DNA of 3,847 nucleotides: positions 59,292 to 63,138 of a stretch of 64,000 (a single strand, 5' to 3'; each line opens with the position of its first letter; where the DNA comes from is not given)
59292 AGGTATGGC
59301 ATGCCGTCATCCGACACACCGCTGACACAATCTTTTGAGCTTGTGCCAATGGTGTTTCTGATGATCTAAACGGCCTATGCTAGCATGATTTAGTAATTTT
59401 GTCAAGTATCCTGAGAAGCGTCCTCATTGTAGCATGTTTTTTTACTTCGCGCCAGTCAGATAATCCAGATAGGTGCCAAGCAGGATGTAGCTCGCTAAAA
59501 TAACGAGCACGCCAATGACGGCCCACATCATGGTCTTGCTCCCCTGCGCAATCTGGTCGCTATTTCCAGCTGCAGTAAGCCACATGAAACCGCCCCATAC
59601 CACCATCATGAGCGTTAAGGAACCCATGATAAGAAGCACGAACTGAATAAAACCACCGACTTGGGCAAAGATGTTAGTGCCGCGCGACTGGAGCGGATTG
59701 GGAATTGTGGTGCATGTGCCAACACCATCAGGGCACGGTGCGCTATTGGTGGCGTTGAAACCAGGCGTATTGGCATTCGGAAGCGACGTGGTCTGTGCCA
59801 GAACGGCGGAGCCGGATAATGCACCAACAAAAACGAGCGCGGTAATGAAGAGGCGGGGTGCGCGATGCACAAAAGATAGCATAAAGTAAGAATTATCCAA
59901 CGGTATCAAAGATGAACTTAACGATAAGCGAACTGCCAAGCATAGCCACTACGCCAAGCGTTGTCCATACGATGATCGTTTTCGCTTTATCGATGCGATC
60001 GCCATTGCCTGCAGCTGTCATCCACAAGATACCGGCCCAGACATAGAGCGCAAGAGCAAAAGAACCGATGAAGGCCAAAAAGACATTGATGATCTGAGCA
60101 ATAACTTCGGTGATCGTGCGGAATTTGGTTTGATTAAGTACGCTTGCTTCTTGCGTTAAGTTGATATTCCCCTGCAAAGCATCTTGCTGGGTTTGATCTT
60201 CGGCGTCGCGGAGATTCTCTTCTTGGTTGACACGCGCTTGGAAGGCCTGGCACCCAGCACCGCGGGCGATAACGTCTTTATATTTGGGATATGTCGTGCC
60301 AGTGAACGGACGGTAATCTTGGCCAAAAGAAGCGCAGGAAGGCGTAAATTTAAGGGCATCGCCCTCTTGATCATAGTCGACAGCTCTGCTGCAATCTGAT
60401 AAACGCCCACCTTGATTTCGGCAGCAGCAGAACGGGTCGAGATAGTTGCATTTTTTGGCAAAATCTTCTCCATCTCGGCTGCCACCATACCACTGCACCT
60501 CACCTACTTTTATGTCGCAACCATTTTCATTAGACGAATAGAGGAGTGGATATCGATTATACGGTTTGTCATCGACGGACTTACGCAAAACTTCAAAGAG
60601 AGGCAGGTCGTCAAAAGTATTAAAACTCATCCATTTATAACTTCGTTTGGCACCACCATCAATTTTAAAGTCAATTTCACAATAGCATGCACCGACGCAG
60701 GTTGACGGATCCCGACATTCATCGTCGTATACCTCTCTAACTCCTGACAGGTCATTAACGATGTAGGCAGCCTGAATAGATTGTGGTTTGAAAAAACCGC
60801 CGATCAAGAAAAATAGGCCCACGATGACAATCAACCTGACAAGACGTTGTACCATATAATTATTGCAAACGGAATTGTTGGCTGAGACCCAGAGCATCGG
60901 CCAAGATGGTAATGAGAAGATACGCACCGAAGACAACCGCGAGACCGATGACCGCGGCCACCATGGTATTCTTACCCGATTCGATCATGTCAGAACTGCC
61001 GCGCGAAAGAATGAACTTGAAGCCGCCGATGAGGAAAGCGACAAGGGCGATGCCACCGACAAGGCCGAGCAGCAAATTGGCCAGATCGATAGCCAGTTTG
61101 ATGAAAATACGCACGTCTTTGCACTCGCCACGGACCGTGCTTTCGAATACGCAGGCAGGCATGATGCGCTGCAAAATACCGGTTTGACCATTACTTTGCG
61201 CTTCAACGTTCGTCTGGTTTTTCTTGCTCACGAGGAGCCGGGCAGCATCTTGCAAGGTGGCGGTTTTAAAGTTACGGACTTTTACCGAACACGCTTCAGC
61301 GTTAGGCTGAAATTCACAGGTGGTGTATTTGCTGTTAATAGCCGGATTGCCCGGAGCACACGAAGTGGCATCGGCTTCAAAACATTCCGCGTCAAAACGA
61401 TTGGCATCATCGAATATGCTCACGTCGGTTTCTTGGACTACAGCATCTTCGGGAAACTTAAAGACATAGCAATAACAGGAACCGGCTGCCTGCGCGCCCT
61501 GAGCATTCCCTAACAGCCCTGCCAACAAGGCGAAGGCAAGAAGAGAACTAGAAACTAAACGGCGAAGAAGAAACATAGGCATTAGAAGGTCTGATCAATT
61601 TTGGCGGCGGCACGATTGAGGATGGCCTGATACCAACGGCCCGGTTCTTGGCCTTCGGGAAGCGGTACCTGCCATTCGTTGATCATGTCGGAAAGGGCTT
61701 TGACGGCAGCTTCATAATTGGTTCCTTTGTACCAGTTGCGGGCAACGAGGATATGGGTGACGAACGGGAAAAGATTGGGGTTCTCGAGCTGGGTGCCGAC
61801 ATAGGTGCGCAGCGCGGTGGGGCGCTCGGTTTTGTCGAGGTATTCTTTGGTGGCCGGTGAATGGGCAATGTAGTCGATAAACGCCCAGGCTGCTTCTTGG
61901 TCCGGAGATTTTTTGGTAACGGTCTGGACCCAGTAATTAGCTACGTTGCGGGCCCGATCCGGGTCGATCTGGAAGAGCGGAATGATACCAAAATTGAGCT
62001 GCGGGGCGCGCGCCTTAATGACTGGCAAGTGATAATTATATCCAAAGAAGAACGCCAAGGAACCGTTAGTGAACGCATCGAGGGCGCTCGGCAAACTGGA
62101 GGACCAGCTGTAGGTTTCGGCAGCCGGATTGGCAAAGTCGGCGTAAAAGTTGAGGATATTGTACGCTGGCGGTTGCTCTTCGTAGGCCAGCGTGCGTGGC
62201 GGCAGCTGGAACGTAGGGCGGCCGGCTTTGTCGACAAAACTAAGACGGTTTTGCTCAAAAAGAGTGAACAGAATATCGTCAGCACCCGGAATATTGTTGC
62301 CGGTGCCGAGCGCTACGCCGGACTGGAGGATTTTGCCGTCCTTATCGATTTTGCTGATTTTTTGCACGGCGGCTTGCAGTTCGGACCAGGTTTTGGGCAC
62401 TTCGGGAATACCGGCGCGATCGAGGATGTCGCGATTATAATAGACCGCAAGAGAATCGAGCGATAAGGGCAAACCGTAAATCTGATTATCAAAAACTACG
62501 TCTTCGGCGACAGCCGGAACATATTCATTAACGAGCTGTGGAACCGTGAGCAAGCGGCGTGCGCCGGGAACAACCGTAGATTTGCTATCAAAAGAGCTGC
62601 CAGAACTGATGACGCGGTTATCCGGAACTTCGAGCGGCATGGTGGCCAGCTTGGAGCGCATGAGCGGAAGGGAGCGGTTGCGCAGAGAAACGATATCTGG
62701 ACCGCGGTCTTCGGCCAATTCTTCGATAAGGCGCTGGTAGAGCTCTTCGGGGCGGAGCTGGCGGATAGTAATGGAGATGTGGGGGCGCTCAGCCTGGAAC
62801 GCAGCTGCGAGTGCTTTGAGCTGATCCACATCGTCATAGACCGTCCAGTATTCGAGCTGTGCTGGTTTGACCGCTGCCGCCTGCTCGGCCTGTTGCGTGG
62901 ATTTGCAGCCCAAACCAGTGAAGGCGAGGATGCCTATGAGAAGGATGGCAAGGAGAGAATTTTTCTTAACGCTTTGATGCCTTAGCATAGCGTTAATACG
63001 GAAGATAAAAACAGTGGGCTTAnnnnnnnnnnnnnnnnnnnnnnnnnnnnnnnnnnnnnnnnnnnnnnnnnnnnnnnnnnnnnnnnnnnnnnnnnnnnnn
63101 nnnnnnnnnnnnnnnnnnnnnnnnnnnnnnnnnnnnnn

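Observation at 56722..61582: Tandem array of eight VirB2/TrbC-like pilin paralogs upstream of a split ComEC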

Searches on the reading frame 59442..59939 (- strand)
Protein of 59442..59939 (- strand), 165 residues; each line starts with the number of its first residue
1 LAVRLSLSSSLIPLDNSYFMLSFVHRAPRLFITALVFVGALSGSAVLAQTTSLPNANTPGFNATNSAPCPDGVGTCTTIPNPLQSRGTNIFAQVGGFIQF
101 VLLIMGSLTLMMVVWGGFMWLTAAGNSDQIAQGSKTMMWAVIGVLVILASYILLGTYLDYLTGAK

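Call 5: search_protein_families(library=pfam, proteins=[window:59442-59939:-], max_evalue=1)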
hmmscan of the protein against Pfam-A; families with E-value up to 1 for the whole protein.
window:59442-59939:- (165 aa): 1 family
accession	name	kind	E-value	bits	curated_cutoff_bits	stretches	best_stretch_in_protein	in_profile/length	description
PF18895.5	T4SS_pilin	-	4e-06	27.3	26.6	1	99-155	14-69/71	Type IV secretion system pilin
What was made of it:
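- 59442..59882 (-): m6: pilin paralog, 146 aa, with 2 Cys in the N-terminal outer part. PF18895 27.3 bits (call 5).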

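Call 45: search_protein_families(library=ncbifam, proteins=[window:59442-59882:-], max_evalue=0.1)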
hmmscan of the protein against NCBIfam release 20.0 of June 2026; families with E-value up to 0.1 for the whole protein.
window:59442-59882:- (146 aa): 1 family
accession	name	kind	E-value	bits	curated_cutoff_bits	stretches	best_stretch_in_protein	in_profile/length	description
NF045849.1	ICE_MMCAP2_0565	equivalog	5.6e-05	22.7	40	1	69-137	7-75/80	Mbov_0395 family pilin-like conjugal transfer protein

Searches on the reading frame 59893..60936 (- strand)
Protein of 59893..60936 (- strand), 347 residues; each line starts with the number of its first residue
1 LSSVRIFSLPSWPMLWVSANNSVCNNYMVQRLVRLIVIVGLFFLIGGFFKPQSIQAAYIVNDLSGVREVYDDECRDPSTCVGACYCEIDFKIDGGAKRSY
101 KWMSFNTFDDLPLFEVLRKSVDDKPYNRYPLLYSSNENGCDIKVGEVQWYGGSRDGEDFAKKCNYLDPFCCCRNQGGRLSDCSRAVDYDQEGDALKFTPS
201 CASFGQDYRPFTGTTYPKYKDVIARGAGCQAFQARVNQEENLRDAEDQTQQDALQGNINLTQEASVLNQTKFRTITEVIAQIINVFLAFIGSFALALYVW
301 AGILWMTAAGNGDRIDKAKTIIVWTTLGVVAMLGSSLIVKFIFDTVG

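Call 5: search_protein_families(library=pfam, proteins=[window:59893-60936:-], max_evalue=1)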
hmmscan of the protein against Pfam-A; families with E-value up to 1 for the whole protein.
window:59893-60936:- (347 aa): 2 families
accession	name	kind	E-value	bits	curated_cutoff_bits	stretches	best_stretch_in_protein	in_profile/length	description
PF18895.5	T4SS_pilin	-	0.0025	18.3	26.6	1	273-342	3-71/71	Type IV secretion system pilin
PF11712.13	Vma12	-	0.046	14.2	25.5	1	238-307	45-102/137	Endoplasmic reticulum-based factor for assembly of V-ATPase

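Call 38: find_homologous_proteins(query=window:59893-60855:-, max_evalue=0.001)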
Query window:59893-60855:- (320 aa): 26 proteins with E <= 0.001 among 1965 candidates.
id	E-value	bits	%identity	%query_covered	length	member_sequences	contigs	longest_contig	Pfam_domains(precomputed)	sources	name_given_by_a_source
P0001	1.5e-218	742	100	100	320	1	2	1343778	-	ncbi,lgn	-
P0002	9.9e-97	342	49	97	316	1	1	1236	PF18895.6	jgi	jgi:hypothetical protein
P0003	8.1e-93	329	47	99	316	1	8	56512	PF18895.6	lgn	-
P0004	7.1e-90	320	47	99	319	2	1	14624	-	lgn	-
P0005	8.6e-84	300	45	100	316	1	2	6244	-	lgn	-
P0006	6.7e-83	297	45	98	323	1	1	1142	-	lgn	-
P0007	2.2e-70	255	44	90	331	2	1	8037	-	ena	-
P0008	1.2e-61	227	39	96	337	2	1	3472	PF18895.6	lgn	-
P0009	7.2e-58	214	39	85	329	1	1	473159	PF18895.6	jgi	jgi:hypothetical protein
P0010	4.6e-48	182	36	94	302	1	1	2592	-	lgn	-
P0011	2.2e-41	160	35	99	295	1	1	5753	-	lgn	-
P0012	1.3e-40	158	34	91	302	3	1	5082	-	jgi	jgi:hypothetical protein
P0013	1.0e-39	155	34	98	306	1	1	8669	-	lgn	-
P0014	2.2e-37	147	34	99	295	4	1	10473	-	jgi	jgi:hypothetical protein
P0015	6.3e-36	142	35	86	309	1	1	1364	-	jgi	jgi:hypothetical protein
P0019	2.3e-20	91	53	27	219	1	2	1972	PF18895.6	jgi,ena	-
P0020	7.3e-20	89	50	31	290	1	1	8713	PF18895.6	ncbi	-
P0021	2.4e-19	88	49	28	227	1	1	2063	PF18895.6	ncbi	-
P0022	2.9e-19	87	54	28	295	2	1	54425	PF18895.6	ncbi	-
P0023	7.7e-17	79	50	26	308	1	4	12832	PF18895.6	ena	-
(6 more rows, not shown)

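Call 39: find_encoding_contigs(protein=P0001, flank=10000, max_places=6)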
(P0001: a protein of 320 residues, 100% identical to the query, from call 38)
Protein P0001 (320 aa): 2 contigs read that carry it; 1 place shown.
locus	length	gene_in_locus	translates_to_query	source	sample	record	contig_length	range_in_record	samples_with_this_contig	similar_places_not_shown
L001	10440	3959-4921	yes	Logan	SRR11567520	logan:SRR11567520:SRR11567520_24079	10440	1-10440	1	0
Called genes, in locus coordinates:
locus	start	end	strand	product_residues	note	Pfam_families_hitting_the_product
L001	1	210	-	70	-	?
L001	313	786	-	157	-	-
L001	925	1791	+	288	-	PF00483:NTP_transferase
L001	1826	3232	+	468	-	PF01547:SBP_bac_1, PF13416:SBP_bac_8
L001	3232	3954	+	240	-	PF18895:T4SS_pilin (weak)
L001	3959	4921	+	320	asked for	-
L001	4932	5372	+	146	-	PF18895:T4SS_pilin (weak)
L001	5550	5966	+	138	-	PF18895:T4SS_pilin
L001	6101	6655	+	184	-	PF18895:T4SS_pilin (weak)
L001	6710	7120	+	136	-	PF18895:T4SS_pilin (weak)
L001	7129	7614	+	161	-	PF18895:T4SS_pilin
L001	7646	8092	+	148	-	PF18895:T4SS_pilin (weak)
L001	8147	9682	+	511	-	PF13567:DUF4131, PF03772:Competence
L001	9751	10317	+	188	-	PF13489:Methyltransf_23, PF01209:Ubie_methyltran, PF02353:CMAS (faint), PF13847:Methyltransf_31, PF08241:Methyltransf_11, PF08242:Methyltransf_12, PF13649:Methyltransf_25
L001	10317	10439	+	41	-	?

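Call 45: search_protein_families(library=ncbifam, proteins=[window:59893-60855:-], max_evalue=0.1)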
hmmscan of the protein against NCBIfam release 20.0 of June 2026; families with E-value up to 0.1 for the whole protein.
window:59893-60855:- (320 aa): 2 families
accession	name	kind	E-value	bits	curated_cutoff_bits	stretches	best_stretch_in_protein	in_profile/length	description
NF045849.1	ICE_MMCAP2_0565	equivalog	0.0036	16.9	40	1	246-318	7-79/80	Mbov_0395 family pilin-like conjugal transfer protein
NF007578.0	PRK10213.1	equivalog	0.0066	15.6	584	1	233-312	198-273/396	purine ribonucleoside efflux pump NepI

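Call 61: predict_structure(alignment_id=A4)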
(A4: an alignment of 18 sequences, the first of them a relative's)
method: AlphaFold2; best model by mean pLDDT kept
length: 320 residues; sequences in the alignment: 18
mean_pLDDT: 79.5   pTM: 0.55
mean pLDDT of the five models: 79.5, 78.3, 74.2, 74.2, 73.0
residues with pLDDT >= 90: 71; 70-90: 193; 50-70: 38; < 50: 18
segments of 3 or more residues with pLDDT < 50: 227-238, 240-245
pLDDT, mean of each block of 10 residues (from residue 1): 84 80 65 89 85 85 87 91 94 88 93 91 79 90 89 88 73 89 87 74 87 86 54 46 53 74 78 75 69 76 75 68
secondary structure, 60 per line:
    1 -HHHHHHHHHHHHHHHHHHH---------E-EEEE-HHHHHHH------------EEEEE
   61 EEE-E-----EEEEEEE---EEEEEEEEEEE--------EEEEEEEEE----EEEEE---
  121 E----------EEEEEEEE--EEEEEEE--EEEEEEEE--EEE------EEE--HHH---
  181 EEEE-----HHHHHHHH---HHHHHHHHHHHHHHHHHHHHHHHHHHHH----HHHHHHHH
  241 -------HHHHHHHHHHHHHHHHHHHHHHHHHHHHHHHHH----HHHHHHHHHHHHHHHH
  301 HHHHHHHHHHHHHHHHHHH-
elements in order: H2-20 E32-35 H37-43 E56-63 E71-77 E81-91 E100-108 E113-117 E132-139 E142-148 E151-158 E161-163 E170-172 E181-184 H190-197 H201-228 H233-240 H248-280 H285-319
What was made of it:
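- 59893..60855 (-): m7: pilin paralog, 320 aa, with a 12-Cys beta-rich N-terminal outer domain. AF2 outer domain pLDDT 85-94 (call 61).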

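Call 64: fold_search(model_id=the predicted structure, library=pdb)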
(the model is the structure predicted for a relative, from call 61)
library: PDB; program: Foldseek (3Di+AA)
matches with E <= 10: 230; with E <= 0.001: 0
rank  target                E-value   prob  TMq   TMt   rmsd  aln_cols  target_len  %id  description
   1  1nc7_A                1.0e+00  0.11  0.11  0.25  16.8        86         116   12  Crystal Structure of Thermotoga maritima 1070 (released 2003-07-01)
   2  6e1r_B                1.1e+00  0.05  0.10  0.07  10.7       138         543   10  Crystal structure of the Acinetobacter phage vB_ApiP_P1 tailspike protein (released 2019-07-17)
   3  4b30_A                1.1e+00  0.04  0.10  0.13  15.8       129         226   10  Structure of the mutant V44A of the fluorescent protein KillerRed (released 2013-01-16)
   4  7qca_SD0              1.5e+00  0.08  0.09  0.13  19.2       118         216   14  Spraguea lophii ribosome (released 2022-11-30)
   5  8jdj_0                1.5e+00  0.05  0.08  0.11  15.3        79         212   15  Structure of the Human cytoplasmic Ribosome with human tRNA Asp(Q34) and mRNA(GAU) (released 2023-12-06)
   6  9i14_SD               1.5e+00  0.03  0.08  0.11  24.9       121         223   13  CRYO-EM STRUCTURE OF HCT15 POLYSOMES IN HYBRID-PRE STATE (released 2026-01-28)
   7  8soe_B                1.6e+00  0.04  0.09  0.07  10.7       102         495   11  Phosphoinositide phosphate 3 kinase gamma bound with ADP and two Gbetagamma subunits in State 2 (released 2024-04-03)
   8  7o7y_Ac               1.7e+00  0.07  0.09  0.13  18.9       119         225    8  Rabbit 80S ribosome stalled close to the mutated SARS-CoV-2 slippery site by a pseudoknot (high resolution) (released 2021-06-02)
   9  6e1r_A                1.7e+00  0.04  0.10  0.07  10.7       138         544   10  Crystal structure of the Acinetobacter phage vB_ApiP_P1 tailspike protein (released 2019-07-17)
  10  3wje_A                1.8e+00  0.04  0.10  0.17  15.4       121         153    7  Crystal structure of mutant nitrobindin M75W/H76L/Q96C/M148L/H158L (NB6) from Arabidopsis thaliana (released 2014-04-02)
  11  6y2l_SD               1.8e+00  0.03  0.08  0.10  24.7       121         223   14  Structure of human ribosome in POST state (released 2020-04-15)
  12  4gew                  1.9e+00  0.10  0.11  0.11   8.5        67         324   12  Crystal structure of TDP2 from C. elegans (released 2012-10-31)
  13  1nc7_B                1.9e+00  0.08  0.10  0.24  14.8        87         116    9  Crystal Structure of Thermotoga maritima 1070 (released 2003-07-01)
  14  1nc7_D                1.9e+00  0.08  0.09  0.23  14.4        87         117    9  Crystal Structure of Thermotoga maritima 1070 (released 2003-07-01)
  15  5exc_aa               2.0e+00  0.02  0.09  0.16  19.2       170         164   12  Photoconverted red fluorescent protein DendRFP (released 2016-08-03)
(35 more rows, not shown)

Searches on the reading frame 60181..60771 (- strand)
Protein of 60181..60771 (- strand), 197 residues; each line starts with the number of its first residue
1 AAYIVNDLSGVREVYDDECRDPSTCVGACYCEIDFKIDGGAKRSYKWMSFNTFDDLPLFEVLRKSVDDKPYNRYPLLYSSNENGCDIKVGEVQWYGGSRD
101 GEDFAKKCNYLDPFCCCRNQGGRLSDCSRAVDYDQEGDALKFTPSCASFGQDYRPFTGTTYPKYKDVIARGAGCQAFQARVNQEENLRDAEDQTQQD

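Call 82: search_protein_families(library=pfam, proteins=[window:60181-60771:-], max_evalue=1)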
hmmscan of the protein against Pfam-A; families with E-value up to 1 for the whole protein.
seq(197 aa): 0 families

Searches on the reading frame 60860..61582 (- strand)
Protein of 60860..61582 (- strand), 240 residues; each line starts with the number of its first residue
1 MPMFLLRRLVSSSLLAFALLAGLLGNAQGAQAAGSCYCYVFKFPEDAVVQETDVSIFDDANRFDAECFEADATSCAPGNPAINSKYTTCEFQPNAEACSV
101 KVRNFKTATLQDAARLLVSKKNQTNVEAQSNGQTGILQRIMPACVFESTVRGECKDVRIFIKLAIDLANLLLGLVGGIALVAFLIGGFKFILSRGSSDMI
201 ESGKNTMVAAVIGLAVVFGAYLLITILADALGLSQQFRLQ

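Call 5: search_protein_families(library=pfam, proteins=[window:60860-61582:-], max_evalue=1)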
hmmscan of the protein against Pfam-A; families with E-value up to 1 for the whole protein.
window:60860-61582:- (240 aa): 3 families
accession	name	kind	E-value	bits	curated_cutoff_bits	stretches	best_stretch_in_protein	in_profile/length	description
PF18895.5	T4SS_pilin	-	1.8e-07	31.5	26.6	1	166-226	11-70/71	Type IV secretion system pilin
PF04956.18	TrbC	-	0.015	15.9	27.9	1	166-221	43-92/98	TrbC/VIRB2 pilin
PF24003.1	DUF7319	-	0.14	12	27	1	166-238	115-178/205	Domain of unknown function (DUF7319)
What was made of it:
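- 60860..61582 (-): m8: pilin paralog, 240 aa, with an 8-Cys N-terminal outer domain. PF18895 31.5 bits; TrbC PF04956 15.9 bits, below threshold (call 5).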

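Call 45: search_protein_families(library=ncbifam, proteins=[window:60860-61582:-], max_evalue=0.1)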
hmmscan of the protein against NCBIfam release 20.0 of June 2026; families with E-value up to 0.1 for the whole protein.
window:60860-61582:- (240 aa): 2 families
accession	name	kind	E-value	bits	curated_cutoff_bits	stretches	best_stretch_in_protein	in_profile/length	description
NF045849.1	ICE_MMCAP2_0565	equivalog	0.013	15.2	40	1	171-229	20-78/80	Mbov_0395 family pilin-like conjugal transfer protein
NF009245.0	PRK12599.1-4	equivalog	0.027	14.8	114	1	159-203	60-99/121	cation:proton antiporter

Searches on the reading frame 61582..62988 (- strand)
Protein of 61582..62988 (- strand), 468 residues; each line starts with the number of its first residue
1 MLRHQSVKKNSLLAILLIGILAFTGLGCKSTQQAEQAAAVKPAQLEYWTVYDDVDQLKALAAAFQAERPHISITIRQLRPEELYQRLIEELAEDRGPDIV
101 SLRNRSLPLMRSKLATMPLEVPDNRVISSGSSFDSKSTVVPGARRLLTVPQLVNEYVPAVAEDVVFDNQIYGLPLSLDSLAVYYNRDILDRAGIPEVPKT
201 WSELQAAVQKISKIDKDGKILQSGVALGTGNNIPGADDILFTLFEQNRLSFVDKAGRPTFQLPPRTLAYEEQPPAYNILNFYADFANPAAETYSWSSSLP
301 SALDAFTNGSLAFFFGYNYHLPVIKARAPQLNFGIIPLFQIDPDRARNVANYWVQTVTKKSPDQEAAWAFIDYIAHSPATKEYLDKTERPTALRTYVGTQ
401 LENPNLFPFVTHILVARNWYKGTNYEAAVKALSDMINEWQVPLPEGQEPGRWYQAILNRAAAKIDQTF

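Call 16: search_protein_families(library=pfam, proteins=[window:61582-62988:-], max_evalue=0.001)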
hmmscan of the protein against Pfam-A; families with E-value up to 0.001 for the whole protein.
window:61582-62988:- (468 aa): 2 families
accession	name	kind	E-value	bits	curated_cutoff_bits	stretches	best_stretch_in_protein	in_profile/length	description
PF01547.30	SBP_bac_1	-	4.8e-27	96.2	26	1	55-375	6-301/307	Bacterial extracellular solute-binding protein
PF13416.11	SBP_bac_8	-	1.2e-24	88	27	1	59-393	1-262/279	Bacterial extracellular solute-binding protein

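Call 45: search_protein_families(library=ncbifam, proteins=[window:61582-62988:-], max_evalue=0.1)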
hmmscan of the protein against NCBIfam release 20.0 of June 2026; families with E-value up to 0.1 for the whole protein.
window:61582-62988:- (468 aa): 4 families
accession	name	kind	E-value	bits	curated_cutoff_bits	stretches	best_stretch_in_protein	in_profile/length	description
NF007011.0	PRK09474.1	equivalog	1.7e-06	27.2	291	1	156-216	115-170/396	maltose/maltodextrin ABC transporter substrate-binding protein MalE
NF053763.1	ABCarbgalBndGanS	equivalog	1e-05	24.5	700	1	142-210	109-178/420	galactooligosaccharide ABC transporter substrate-binding protein GanS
TIGR03851.1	chitin_NgcE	equivalog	0.00095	18.2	399.65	1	157-215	140-197/450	N-acetylglucosamine/diacetylchitobiose ABC transporter substrate-binding protein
NF008211.0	PRK10974.1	equivalog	0.0034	16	411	1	156-213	122-183/439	sn-glycerol-3-phosphate ABC transporter substrate-binding protein UgpB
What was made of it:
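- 61582..62988 (-): Orphan SBP_bac_1 solute-binding protein, a probable lipoprotein, translationally coupled to m8. PF01547 and PF13416 (call 16), with weak MalE/GanS-type hits (call 45).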
